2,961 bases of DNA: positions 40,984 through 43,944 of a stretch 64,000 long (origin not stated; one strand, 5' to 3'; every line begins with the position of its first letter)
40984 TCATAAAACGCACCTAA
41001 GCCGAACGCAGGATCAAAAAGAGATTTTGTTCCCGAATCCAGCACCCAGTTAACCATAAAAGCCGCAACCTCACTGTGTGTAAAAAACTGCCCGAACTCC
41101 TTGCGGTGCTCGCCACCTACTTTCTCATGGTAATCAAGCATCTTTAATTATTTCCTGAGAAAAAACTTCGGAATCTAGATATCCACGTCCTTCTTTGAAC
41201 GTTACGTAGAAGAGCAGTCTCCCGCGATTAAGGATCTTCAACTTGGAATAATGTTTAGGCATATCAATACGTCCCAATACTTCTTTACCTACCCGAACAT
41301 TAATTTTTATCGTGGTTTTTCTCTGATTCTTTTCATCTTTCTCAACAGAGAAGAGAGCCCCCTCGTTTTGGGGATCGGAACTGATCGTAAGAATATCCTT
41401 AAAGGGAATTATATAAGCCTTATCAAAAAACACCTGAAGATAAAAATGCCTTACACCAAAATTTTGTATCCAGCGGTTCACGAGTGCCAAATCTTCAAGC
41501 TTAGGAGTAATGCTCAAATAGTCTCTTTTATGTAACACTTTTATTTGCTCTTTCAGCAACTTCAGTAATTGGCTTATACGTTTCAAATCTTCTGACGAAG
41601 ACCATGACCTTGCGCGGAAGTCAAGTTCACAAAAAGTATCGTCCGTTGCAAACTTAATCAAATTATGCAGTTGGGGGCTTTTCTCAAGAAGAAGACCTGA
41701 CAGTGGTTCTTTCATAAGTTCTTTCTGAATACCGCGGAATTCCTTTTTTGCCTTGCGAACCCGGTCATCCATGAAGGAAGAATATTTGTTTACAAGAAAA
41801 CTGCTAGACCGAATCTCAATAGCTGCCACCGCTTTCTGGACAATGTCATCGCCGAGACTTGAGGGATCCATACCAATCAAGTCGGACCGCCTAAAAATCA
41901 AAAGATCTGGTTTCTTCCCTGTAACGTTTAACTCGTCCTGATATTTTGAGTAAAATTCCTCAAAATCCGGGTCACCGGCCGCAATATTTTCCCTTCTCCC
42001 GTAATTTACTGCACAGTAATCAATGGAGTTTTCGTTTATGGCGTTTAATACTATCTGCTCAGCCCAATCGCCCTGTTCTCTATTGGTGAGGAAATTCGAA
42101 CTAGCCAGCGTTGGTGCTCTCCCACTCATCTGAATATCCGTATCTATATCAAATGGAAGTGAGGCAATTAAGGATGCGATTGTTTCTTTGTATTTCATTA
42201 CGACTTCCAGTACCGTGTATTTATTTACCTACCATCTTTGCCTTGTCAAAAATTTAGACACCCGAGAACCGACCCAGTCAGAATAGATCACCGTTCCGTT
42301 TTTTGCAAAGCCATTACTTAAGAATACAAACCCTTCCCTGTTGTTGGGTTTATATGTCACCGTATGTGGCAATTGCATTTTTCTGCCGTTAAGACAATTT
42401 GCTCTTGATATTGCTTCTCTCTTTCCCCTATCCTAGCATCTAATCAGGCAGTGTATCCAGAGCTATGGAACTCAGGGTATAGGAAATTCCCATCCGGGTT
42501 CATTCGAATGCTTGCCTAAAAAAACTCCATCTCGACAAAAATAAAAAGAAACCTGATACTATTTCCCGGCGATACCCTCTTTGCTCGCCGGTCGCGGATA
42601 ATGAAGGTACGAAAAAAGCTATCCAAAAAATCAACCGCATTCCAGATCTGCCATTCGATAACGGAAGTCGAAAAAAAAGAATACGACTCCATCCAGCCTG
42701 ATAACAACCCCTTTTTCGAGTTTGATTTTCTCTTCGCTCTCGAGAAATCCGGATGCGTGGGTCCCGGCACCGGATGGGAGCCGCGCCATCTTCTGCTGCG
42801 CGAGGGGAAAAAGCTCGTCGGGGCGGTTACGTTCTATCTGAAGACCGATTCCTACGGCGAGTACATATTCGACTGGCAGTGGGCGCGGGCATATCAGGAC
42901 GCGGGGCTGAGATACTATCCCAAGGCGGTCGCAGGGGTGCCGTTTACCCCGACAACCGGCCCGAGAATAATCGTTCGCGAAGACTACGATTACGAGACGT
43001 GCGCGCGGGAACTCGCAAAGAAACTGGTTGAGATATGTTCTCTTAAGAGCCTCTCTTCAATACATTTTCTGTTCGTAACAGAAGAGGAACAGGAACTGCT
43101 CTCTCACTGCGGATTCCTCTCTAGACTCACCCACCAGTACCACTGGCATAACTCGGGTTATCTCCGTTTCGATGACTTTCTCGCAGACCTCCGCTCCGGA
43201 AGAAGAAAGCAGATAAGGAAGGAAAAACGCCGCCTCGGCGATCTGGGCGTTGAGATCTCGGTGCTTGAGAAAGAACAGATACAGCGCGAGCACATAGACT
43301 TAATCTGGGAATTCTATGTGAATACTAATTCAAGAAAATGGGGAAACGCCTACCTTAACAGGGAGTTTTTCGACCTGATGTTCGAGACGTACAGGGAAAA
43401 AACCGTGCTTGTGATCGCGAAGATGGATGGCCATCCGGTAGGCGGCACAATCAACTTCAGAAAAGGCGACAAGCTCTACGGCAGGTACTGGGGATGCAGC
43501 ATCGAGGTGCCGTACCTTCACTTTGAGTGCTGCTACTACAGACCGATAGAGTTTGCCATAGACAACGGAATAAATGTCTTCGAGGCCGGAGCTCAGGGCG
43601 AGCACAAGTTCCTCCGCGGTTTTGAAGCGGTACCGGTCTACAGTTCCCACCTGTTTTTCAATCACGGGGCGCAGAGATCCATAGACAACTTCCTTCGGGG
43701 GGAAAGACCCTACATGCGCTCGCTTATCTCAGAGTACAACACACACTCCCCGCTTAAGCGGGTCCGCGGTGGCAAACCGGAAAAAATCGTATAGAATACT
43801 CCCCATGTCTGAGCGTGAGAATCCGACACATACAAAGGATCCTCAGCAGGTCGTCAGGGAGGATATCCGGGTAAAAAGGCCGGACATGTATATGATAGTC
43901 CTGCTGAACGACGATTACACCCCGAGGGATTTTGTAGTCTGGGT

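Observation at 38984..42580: Low-GC restriction-modification island plus Phd-like gene, bounded by ~50-bp direct repeats, inserted between the divergent ABC-F and GNAT genes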

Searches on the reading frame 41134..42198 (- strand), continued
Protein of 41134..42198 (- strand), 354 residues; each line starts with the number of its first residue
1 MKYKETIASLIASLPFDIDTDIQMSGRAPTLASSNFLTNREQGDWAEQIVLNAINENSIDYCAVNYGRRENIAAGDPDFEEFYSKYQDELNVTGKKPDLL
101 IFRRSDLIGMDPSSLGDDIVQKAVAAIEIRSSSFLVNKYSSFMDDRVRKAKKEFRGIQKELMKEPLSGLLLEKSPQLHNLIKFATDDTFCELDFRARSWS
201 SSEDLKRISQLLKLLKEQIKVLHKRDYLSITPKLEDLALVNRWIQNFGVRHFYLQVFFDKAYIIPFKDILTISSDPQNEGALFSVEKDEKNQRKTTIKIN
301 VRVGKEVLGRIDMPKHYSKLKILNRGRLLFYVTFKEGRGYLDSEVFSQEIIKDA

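Call 63: fold_search(model_id=the predicted structure, library=pdb)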
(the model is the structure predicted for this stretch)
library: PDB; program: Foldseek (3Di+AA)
matches with E <= 10: 223; with E <= 0.001: 0
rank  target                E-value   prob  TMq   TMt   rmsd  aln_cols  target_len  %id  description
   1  2wcw_B                5.0e-01  0.35  0.14  0.36   4.5        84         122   13  1.6A resolution structure of Archaeoglobus fulgidus Hjc, a Holliday junction resolvase from an archaeal hyperthermophi (released 2009-03-24)
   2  8a6x_B                5.3e-01  0.03  0.11  0.10  23.9       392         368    9  Crystal structure of a chimeric LOV-Histidine kinase SB2F1 (asymmetrical variant, trigonal form with long c axis) (released 2024-01-10)
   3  2wcz_B                5.6e-01  0.33  0.14  0.38   4.5        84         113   14  1.6A resolution structure of Archaeoglobus fulgidus Hjc, a Holliday junction resolvase from an archaeal hyperthermophi (released 2009-03-24)
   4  3tbi_B                5.9e-01  0.16  0.11  0.15  12.9       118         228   14  Crystal structure of T4 gp33 bound to E. coli RNAP beta-flap domain (released 2011-11-23)
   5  2wj0_B                6.3e-01  0.35  0.14  0.36   4.3        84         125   14  Crystal structures of Holliday junction resolvases from Archaeoglobus fulgidus bound to DNA substrate (released 2009-05-26)
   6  8xk2_D                6.3e-01  0.14  0.07  0.19  11.2        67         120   16  A neutralizing nanobody VHH60 against wt SARS-CoV-2 (released 2024-07-10)
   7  2wcz_A                6.6e-01  0.33  0.14  0.36   4.6        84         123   14  1.6A resolution structure of Archaeoglobus fulgidus Hjc, a Holliday junction resolvase from an archaeal hyperthermophi (released 2009-03-24)
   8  9a4v_A                6.6e-01  0.16  0.11  0.07  15.2       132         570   16  Integrative model of PT1-ODO2 by crosslinking MS and deep learning (released 2024-09-18)
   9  2wcw_A                7.9e-01  0.33  0.15  0.37   4.2        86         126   13  1.6A resolution structure of Archaeoglobus fulgidus Hjc, a Holliday junction resolvase from an archaeal hyperthermophi (released 2009-03-24)
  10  6e8v_J                8.3e-01  0.14  0.09  0.14  13.1        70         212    8  The crystal structure of bovine ultralong antibody BOV-1 (released 2019-09-04)
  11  2wcw_C                8.8e-01  0.23  0.14  0.36   5.3        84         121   13  1.6A resolution structure of Archaeoglobus fulgidus Hjc, a Holliday junction resolvase from an archaeal hyperthermophi (released 2009-03-24)
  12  9w2k_B                9.3e-01  0.09  0.08  0.07   7.4        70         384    6  Structural basis of substrate promiscuity in the archaeal RNA-splicing endonuclease from Candidatus Micrarchaeum acidi (released 2025-09-10)
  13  8ezl_H                9.3e-01  0.08  0.09  0.12  13.4        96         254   12  Pfs25 in complex with transmission-reducing antibody AS01-50 (released 2023-08-16)
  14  5yh1                  9.3e-01  0.03  0.09  0.08  16.9       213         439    9  Member of s1p family of ribosomal proteins PF0399 DHH domain (released 2018-08-01)
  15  7lu4_A                9.3e-01  0.02  0.08  0.04  24.9       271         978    9  Crystal structure of bacterial glycyl tRNA synthetase in complex with glycine (released 2021-08-04)
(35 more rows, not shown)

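Call 67: search_protein_families(library=padloc, proteins=[window:41134-42198:-], max_evalue=0.001)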
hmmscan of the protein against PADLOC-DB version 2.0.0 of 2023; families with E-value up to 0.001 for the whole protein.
window:41134-42198:- (354 aa): 1 family
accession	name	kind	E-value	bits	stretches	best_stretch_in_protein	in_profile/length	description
PDLC03401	REase_II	-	4.2e-95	316.9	1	2-344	2-353/366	Type II restriction enzyme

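Call 68: search_dna_similar(query=window:41134-42198:-, collection=plasmids, mode=protein, max_rows=8)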
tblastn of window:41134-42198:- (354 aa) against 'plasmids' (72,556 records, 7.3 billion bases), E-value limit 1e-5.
No match.

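Call 69: search_dna_similar(query=window:41134-42198:-, collection=phages, mode=protein, max_rows=8)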
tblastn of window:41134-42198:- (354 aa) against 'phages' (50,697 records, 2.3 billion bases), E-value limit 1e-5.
No match.

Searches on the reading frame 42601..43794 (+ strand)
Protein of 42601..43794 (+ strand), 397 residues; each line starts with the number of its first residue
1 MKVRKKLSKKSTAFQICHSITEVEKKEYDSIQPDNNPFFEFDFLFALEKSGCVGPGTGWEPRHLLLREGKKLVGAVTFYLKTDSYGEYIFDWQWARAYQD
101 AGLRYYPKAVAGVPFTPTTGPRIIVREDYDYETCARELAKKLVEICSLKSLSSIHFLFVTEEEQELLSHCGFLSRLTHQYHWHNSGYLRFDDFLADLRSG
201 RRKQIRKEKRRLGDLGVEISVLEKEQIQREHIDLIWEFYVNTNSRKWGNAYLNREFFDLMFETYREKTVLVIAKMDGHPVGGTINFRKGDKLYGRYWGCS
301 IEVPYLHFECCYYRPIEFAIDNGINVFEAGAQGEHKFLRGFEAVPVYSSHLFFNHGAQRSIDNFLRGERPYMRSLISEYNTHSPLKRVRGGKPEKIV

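Call 6: search_protein_families(library=pfam, proteins=[window:42601-43794:+], max_evalue=0.01)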
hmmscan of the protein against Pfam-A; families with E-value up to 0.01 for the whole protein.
window:42601-43794:+ (397 aa): 3 families
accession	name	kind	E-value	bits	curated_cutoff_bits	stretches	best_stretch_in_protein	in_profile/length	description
PF04339.18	FemAB_like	-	4.7e-142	473.9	27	1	19-386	1-368/369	Peptidogalycan biosysnthesis/recognition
PF13480.13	Acetyltransf_6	-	1.6e-12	48.2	22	1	200-333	2-138/143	Acetyltransferase (GNAT) domain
PF02388.22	FemAB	-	0.0062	15.9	24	1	169-276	137-239/406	FemAB family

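Call 7: find_encoding_contigs(protein=window:42601-43794:+, flank=10000, max_places=10)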
Protein window:42601-43794:+ (397 aa): no gene with exactly this product is on record in the collection.

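Call 8: find_related_loci(query=window:42601-43794:+, collection=genome_contigs, flank=10000)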
Query window:42601-43794:+ (397 aa) in genome_contigs; peptide patterns used: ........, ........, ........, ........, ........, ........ (x = any residue, [..] = any of these).
214 stretches matched a pattern; 174 encode a relative of the query (tblastn E <= 1e-3); the best 80 are kept; 80 distinct loci.
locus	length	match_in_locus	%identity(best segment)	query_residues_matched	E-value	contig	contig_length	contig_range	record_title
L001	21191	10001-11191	96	1-397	0e+0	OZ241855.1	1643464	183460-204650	MAG: Thermodesulfobacteriota bacterium isolate bf97cff6-840b-426a-aed0-598d6d542999 genome assembly, chromosome: 1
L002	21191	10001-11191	93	1-397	0e+0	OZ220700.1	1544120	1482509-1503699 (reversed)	MAG: Thermodesulfobacteriota bacterium isolate c78cfef9-89c4-44c9-956d-f6b471e4c892 genome assembly, chromosome: 1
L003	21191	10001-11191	92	1-397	0e+0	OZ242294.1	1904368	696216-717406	MAG: Thermodesulfobacteriota bacterium isolate dbd6f23f-7201-4405-b442-69d0362d048f genome assembly, chromosome: 1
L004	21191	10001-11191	93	1-397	0e+0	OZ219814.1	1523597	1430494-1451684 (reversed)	MAG: Thermodesulfobacteriota bacterium isolate 4e20cc59-495a-4000-abf0-89ce236daca8 genome assembly, chromosome: 4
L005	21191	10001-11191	92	1-397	0e+0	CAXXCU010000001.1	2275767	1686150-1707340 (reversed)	MAG: Thermodesulfobacteriota bacterium isolate 4efedf9e-3e77-46ca-ab62-2aefeacd466c genome assembly, contig: contig_1, w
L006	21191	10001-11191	92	1-397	0e+0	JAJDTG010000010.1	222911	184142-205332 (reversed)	MAG: Candidatus Dadabacteria bacterium isolate jk18x11bins.6 k141_822077, whole genome shotgun sequence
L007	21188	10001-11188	93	1-397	0e+0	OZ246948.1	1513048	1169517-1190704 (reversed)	MAG: Thermodesulfobacteriota bacterium isolate d696c60b-6efb-4378-b5c3-90a1f47793ec genome assembly, chromosome: 1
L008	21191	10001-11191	91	1-397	0e+0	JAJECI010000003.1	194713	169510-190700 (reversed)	MAG: Candidatus Dadabacteria bacterium isolate jk18xAbins.11 k141_1340669, whole genome shotgun sequence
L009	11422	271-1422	93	14-397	0e+0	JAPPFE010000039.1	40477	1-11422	MAG: Candidatus Dadabacteria bacterium isolate RHO1_bin_23 NODE_1948_length_40477_cov_40.761615, whole genome shotgun se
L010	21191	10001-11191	90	1-397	0e+0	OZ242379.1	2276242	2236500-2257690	MAG: Thermodesulfobacteriota bacterium isolate 9d136334-0537-4e9a-b9f8-abb272cb9b29 genome assembly, chromosome: 1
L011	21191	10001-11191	90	1-397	0e+0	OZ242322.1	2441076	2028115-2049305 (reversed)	MAG: Thermodesulfobacteriota bacterium isolate 3e42ac3d-59cd-46c6-8b9e-c6275ce6f8c4 genome assembly, chromosome: 1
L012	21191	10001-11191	88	1-397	0e+0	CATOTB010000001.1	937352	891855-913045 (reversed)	MAG: Candidatus Dadabacteria bacterium isolate 53d7d3e8-6880-4aca-9e2b-20875a3a41b8 genome assembly, contig: contig_1, w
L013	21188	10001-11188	88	1-397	0e+0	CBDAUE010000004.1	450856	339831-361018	MAG: Thermodesulfobacteriota bacterium isolate 3b7ad66a-591f-4caa-977a-c8e0f9f69ad4 genome assembly, contig: contig_4, w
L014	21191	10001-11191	87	1-397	0e+0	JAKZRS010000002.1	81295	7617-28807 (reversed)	MAG: Thermodesulfobacteriota bacterium isolate Langseth_MAG_00013 Langseth_MAG_00013_000000000002, whole genome shotgun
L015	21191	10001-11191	87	1-397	0e+0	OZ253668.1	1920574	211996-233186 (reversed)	MAG: Thermodesulfobacteriota bacterium isolate f530718b-0ed1-4fd9-8463-ff378a1067cc genome assembly, chromosome: 1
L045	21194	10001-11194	76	1-397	0e+0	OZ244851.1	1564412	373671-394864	MAG: Thermodesulfobacteriota bacterium isolate 32987e0f-ffa3-4188-b858-a910181e196f genome assembly, chromosome: 1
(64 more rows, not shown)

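Call 30: search_protein_families(library=pfam, proteins=[L007:9192-9587:-, L007:9584-9847:-, L045:9197-9712:-], max_evalue=0.01)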
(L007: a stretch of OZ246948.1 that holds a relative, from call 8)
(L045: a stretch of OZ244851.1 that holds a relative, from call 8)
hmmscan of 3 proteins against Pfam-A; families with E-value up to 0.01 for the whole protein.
L007:9192-9587:- (131 aa): 1 family
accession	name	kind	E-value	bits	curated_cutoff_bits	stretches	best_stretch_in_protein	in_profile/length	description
PF01850.27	PIN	-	4.2e-13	50.4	23.6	1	2-121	1-118/120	PIN domain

L007:9584-9847:- (87 aa): 1 family
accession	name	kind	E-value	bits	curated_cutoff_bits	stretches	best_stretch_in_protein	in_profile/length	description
PF02604.26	PhdYeFM_antitox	-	1.8e-09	37.6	29.8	1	4-68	3-67/74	Antitoxin Phd_YefM, type II toxin-antitoxin system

L045:9197-9712:- (171 aa): 1 family
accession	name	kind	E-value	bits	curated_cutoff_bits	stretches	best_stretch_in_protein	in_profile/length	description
PF00565.23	SNase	-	1e-16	61.7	21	1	58-158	1-106/107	Staphylococcal nuclease homologue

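Call 31: search_protein_families(library=ncbifam, proteins=[L007:9192-9587:-], max_evalue=0.001)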
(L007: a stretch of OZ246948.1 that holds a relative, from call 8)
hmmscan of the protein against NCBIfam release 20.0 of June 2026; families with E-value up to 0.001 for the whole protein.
L007:9192-9587:- (131 aa): 0 families
